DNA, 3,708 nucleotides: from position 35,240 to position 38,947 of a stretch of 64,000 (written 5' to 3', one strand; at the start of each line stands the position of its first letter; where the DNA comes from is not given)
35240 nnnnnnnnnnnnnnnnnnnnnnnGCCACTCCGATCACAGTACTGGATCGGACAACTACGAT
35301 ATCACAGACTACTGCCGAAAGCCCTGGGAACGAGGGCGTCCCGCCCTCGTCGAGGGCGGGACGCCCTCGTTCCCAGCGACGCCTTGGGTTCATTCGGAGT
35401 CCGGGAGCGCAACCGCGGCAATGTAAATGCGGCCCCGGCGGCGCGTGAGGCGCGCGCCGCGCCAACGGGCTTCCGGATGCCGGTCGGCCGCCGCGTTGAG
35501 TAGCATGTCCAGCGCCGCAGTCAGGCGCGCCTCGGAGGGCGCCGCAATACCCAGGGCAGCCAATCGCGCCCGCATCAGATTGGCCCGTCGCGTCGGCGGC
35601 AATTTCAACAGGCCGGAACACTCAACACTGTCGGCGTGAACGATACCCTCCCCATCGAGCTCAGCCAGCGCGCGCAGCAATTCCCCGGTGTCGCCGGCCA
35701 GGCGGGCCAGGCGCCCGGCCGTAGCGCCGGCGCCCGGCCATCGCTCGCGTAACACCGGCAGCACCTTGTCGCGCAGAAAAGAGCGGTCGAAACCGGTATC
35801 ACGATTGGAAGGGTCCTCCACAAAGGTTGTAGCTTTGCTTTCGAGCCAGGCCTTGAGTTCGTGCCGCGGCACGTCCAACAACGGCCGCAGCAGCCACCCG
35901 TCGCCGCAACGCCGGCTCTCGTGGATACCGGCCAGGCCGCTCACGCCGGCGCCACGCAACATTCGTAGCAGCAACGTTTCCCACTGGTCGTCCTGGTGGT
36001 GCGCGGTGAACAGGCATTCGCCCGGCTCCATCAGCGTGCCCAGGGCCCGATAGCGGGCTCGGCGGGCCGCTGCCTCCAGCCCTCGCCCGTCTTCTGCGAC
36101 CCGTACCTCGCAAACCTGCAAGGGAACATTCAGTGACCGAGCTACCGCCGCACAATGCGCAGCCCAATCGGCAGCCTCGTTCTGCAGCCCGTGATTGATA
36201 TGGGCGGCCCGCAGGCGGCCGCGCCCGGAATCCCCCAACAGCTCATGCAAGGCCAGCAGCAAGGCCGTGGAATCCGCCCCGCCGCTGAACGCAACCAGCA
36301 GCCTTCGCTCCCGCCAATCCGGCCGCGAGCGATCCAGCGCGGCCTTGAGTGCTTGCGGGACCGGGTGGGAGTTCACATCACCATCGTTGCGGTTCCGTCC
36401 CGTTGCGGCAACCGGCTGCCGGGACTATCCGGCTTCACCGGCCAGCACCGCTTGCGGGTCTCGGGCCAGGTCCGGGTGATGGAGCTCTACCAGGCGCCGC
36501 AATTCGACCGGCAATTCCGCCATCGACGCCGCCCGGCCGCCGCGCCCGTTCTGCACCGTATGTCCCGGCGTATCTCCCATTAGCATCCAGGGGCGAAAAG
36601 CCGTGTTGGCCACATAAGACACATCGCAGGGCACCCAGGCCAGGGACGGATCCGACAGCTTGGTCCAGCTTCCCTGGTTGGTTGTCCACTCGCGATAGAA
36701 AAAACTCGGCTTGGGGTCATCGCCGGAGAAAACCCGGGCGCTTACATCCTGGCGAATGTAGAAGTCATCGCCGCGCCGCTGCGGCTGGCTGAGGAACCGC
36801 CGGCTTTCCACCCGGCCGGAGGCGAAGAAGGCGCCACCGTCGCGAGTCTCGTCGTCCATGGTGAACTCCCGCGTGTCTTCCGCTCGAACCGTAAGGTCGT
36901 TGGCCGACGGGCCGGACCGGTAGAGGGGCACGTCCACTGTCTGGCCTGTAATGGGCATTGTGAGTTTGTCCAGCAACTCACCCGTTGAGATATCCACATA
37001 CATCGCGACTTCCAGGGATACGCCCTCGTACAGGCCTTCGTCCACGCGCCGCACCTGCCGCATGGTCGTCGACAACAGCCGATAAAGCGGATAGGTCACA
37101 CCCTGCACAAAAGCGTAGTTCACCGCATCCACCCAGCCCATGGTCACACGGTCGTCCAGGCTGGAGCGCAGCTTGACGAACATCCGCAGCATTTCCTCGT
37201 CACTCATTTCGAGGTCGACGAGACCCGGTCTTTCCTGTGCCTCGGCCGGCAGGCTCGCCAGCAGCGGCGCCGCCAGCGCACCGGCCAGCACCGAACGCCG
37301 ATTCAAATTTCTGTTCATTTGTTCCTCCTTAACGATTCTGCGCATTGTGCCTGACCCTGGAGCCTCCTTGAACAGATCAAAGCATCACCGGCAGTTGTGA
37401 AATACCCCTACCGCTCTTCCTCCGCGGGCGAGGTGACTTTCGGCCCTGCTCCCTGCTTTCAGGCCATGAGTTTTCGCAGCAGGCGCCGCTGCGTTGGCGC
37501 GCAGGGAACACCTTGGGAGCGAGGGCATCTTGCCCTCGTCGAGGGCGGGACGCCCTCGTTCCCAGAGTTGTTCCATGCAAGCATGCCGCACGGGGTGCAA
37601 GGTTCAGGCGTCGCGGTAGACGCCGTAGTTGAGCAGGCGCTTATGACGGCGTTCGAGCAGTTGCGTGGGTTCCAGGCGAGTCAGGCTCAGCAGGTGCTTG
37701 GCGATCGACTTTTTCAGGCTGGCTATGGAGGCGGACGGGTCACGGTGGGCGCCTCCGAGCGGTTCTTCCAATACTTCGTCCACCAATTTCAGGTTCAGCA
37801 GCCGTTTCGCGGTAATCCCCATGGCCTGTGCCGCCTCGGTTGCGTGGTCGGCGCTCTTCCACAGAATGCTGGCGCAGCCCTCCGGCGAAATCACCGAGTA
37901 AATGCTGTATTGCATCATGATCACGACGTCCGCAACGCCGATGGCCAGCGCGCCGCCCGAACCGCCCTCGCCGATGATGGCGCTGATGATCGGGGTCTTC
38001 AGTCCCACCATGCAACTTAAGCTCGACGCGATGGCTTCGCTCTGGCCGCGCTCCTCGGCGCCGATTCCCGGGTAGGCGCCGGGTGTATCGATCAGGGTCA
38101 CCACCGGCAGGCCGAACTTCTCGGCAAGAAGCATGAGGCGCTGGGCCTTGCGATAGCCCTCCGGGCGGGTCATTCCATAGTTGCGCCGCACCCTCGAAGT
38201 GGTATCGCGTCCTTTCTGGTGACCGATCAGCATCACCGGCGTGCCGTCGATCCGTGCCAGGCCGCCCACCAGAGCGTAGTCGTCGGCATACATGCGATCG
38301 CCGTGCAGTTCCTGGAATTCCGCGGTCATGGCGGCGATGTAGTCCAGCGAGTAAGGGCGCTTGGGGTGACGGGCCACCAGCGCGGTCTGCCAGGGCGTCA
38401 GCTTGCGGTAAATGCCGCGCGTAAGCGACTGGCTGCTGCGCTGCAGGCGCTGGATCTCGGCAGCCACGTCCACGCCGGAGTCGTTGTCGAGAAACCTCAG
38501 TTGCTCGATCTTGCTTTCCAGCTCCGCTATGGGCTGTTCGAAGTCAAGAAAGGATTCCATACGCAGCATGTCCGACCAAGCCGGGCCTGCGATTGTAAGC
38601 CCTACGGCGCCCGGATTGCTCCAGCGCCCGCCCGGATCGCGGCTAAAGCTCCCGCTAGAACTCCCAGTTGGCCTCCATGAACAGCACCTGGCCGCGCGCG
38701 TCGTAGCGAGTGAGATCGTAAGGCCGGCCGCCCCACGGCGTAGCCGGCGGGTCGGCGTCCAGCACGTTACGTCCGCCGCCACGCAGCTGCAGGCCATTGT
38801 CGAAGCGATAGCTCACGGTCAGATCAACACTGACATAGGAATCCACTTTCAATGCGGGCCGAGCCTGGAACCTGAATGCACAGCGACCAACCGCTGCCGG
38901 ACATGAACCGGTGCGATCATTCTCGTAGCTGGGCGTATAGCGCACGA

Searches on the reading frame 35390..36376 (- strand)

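Call 9: search_protein_families(library=pfam, proteins=[window:35390-36376:-])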
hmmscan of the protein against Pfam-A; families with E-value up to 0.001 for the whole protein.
window:35390-36376:- (328 aa): 2 families
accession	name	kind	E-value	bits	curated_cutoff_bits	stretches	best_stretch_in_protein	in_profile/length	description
PF01171.26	ATP_bind_3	-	1.4e-52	178.5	27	1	26-203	2-181/182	PP-loop family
PF09179.16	TilS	-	1.2e-12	48.3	21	1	253-318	3-67/67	TilS substrate binding domain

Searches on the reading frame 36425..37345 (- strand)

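Call 9: search_protein_families(library=pfam, proteins=[window:36425-37345:-])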
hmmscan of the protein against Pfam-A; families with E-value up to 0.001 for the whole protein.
window:36425-37345:- (306 aa): 1 family
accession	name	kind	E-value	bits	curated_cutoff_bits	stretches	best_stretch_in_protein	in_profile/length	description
PF08894.16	DUF1838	-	1.1e-13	52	25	2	224-300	139-216/232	Protein of unknown function (DUF1838)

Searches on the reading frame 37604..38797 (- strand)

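Call 9: search_protein_families(library=pfam, proteins=[window:37604-38797:-])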
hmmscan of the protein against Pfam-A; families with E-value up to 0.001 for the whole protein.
window:37604-38797:- (397 aa): 2 families
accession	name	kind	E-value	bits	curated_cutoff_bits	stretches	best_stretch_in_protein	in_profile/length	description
PF03255.19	ACCA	-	3.8e-142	473.4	23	1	84-392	2-310/310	Acetyl co-enzyme A carboxylase carboxyltransferase-like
PF01039.27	Carboxyl_trans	-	1.9e-19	70.1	22.3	1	134-324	238-428/493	Carboxyl transferase domain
